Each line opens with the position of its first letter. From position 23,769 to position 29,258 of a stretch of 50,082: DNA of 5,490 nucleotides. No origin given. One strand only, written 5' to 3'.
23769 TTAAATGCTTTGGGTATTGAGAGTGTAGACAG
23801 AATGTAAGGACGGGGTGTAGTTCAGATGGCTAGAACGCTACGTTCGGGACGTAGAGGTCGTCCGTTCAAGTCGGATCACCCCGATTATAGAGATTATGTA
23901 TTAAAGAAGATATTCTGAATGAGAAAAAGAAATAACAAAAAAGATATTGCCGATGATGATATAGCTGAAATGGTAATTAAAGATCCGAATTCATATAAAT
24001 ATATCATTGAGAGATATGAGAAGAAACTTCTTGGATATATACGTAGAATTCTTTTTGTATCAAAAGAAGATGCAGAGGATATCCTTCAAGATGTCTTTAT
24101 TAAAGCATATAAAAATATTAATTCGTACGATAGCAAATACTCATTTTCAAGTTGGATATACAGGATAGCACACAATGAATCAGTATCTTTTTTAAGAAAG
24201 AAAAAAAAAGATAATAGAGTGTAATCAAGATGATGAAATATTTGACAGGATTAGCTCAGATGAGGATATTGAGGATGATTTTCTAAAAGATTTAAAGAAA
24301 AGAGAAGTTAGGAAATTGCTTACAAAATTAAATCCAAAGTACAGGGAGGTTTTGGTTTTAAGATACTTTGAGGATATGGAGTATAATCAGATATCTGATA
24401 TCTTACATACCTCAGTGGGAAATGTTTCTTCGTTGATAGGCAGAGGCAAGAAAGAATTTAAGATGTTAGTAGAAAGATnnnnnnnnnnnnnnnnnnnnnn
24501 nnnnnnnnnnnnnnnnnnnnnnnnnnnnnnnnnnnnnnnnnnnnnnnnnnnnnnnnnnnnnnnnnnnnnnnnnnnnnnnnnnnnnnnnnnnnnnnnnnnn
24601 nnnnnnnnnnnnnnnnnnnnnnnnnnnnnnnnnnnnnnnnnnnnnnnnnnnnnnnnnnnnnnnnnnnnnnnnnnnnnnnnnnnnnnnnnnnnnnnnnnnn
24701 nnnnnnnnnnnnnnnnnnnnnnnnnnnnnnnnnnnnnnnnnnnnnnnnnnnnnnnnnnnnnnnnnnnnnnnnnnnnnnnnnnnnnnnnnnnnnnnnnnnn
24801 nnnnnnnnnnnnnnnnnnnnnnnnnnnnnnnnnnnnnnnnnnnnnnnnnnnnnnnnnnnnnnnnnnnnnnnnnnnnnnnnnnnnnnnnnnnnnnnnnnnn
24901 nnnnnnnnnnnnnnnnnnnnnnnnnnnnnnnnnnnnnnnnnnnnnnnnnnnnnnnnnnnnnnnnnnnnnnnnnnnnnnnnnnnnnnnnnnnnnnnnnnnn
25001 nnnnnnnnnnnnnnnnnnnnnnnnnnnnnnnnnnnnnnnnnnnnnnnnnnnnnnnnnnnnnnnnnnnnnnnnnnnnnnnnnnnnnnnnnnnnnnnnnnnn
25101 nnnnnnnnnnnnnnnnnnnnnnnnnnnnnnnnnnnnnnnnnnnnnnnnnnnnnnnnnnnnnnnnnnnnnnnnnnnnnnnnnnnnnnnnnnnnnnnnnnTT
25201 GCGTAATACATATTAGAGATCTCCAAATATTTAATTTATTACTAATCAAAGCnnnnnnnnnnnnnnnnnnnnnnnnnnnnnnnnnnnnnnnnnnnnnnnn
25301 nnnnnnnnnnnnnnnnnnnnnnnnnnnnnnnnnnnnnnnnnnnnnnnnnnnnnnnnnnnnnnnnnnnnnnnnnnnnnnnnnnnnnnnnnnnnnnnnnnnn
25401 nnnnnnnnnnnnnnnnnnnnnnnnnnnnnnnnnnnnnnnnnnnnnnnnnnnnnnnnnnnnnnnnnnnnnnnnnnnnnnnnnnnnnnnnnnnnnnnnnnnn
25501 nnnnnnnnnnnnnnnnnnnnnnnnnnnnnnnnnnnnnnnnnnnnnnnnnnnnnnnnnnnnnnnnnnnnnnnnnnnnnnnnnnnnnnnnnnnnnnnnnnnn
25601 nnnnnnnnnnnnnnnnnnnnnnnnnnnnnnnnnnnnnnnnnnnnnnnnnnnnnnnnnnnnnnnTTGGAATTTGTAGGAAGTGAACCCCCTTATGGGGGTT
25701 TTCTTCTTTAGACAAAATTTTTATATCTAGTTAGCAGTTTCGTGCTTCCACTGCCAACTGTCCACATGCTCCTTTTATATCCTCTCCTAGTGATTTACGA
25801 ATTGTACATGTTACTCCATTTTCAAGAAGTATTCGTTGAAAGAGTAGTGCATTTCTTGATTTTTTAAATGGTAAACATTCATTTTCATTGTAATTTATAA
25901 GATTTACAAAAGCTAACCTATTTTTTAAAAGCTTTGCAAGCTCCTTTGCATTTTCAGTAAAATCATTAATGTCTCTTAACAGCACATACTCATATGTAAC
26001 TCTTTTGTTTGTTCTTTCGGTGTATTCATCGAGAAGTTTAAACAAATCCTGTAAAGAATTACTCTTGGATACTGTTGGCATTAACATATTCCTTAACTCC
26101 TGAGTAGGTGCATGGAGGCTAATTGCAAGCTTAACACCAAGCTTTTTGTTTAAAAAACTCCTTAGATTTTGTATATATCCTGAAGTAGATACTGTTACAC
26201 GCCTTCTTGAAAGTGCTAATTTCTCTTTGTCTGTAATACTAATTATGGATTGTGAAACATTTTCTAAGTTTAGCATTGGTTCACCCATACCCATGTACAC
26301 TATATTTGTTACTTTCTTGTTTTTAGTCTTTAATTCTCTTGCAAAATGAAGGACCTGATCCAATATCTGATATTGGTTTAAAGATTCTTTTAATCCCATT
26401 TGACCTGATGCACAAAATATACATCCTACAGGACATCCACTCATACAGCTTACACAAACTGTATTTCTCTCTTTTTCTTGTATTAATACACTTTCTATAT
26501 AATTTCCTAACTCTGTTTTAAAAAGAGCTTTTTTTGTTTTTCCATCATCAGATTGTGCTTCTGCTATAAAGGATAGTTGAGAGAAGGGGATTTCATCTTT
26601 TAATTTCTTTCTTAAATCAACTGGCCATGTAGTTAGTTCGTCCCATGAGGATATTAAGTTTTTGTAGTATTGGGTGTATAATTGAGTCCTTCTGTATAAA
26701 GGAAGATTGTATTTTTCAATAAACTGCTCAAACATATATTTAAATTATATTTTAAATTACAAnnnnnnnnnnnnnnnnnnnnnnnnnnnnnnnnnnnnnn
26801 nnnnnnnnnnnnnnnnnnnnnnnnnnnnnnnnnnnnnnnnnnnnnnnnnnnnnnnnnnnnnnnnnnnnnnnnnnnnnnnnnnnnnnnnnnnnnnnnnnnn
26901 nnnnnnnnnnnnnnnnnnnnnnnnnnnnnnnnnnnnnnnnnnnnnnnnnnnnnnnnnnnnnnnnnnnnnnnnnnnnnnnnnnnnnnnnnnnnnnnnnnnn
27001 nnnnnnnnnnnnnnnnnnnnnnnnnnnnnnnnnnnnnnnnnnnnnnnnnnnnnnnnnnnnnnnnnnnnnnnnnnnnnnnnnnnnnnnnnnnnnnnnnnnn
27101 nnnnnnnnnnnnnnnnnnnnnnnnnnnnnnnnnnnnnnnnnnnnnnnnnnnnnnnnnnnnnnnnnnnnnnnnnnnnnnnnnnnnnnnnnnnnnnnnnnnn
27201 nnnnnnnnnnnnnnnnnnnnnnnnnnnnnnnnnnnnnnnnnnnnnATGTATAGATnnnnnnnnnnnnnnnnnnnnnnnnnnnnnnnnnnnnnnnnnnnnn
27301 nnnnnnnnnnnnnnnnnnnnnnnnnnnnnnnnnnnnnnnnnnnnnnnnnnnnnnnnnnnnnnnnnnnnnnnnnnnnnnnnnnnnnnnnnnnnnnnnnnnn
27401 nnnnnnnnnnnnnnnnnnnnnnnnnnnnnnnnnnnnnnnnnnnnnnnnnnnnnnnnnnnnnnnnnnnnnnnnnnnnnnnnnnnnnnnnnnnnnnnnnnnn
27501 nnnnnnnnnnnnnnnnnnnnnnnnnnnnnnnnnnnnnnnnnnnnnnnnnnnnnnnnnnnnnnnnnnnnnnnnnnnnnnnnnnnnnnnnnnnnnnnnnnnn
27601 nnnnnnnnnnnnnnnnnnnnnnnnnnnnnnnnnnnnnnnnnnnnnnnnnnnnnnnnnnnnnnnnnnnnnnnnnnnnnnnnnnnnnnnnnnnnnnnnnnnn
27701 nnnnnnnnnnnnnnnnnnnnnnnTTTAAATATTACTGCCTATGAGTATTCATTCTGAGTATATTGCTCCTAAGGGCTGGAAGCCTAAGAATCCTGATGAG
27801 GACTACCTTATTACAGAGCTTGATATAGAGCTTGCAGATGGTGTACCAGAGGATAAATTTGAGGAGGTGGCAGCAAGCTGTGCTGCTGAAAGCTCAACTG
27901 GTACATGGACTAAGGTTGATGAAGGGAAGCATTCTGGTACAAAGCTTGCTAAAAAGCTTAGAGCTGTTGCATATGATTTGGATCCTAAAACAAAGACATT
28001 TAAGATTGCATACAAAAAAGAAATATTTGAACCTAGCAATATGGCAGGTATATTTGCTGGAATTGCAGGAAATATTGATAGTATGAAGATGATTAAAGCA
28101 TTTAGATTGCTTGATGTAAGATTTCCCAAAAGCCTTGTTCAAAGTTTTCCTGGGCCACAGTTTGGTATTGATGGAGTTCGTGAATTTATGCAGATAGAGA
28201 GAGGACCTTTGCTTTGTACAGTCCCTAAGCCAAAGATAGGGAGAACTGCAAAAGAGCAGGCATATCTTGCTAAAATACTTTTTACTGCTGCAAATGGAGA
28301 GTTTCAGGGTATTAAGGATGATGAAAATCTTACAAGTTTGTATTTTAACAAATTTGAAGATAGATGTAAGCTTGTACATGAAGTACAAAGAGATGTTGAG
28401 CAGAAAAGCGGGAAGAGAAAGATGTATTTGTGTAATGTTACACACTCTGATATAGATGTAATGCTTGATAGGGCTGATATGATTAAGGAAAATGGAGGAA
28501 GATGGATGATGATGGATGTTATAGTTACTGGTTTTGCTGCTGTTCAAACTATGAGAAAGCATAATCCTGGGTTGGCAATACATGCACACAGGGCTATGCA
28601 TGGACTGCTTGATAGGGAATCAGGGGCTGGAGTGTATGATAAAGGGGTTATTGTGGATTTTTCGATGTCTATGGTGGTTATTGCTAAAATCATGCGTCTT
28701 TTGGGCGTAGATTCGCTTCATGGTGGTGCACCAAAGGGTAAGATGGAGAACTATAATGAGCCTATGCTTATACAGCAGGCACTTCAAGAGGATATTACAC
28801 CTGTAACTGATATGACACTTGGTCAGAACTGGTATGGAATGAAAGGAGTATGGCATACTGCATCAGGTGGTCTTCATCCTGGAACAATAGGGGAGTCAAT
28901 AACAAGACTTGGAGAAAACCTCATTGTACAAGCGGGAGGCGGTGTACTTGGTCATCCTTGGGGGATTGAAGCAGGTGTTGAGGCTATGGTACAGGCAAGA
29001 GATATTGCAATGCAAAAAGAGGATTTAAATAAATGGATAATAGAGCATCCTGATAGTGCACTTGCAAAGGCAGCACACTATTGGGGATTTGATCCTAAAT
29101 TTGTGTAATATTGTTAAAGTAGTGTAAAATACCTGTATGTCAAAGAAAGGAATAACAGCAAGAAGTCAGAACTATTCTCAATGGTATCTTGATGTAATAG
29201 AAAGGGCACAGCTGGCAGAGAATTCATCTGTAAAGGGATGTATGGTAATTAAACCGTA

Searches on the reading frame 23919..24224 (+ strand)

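Call 29: search_protein_families(library=pfam, proteins=[window:23919-24224:+], max_evalue=0.001)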
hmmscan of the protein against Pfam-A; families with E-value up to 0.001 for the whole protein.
window:23919-24224:+ (101 aa): 1 family
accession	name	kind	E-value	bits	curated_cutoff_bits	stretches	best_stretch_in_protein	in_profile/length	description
PF04542.20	Sigma70_r2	-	1.7e-18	66.6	24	1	29-97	1-70/71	Sigma-70 region 2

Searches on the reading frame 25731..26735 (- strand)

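Call 29: search_protein_families(library=pfam, proteins=[window:25731-26735:-], max_evalue=0.001)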
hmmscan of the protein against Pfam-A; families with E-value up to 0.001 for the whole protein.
window:25731-26735:- (334 aa): 1 family
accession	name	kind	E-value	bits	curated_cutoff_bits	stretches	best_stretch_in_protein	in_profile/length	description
PF04055.27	Radical_SAM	-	2.7e-14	54.1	29.5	1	96-259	2-157/166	Radical SAM superfamily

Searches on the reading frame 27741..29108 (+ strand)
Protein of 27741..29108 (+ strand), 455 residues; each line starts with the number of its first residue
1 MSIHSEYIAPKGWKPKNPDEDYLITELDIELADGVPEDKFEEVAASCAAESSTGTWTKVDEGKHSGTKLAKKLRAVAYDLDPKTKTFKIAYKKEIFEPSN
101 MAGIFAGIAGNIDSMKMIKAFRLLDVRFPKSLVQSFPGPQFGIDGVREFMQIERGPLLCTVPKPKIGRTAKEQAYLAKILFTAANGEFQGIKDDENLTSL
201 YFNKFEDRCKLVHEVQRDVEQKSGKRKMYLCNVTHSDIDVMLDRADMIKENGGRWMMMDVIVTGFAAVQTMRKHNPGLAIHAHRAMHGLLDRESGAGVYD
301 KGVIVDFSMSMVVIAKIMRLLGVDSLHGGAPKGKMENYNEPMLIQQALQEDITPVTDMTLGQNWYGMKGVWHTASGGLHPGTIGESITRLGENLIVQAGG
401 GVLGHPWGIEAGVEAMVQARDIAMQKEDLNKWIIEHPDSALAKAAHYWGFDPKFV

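Call 29: search_protein_families(library=pfam, proteins=[window:27741-29108:+], max_evalue=0.001)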
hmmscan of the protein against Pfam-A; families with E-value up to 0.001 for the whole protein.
window:27741-29108:+ (455 aa): 2 families
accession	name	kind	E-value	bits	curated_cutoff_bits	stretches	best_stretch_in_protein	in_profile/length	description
PF00016.26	RuBisCO_large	-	5.7e-59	200.3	30.1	1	142-448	1-299/299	Ribulose bisphosphate carboxylase large chain, catalytic domain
PF02788.21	RuBisCO_large_N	-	1e-25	90.7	20.7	1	18-131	9-119/120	Ribulose bisphosphate carboxylase large chain, N-terminal domain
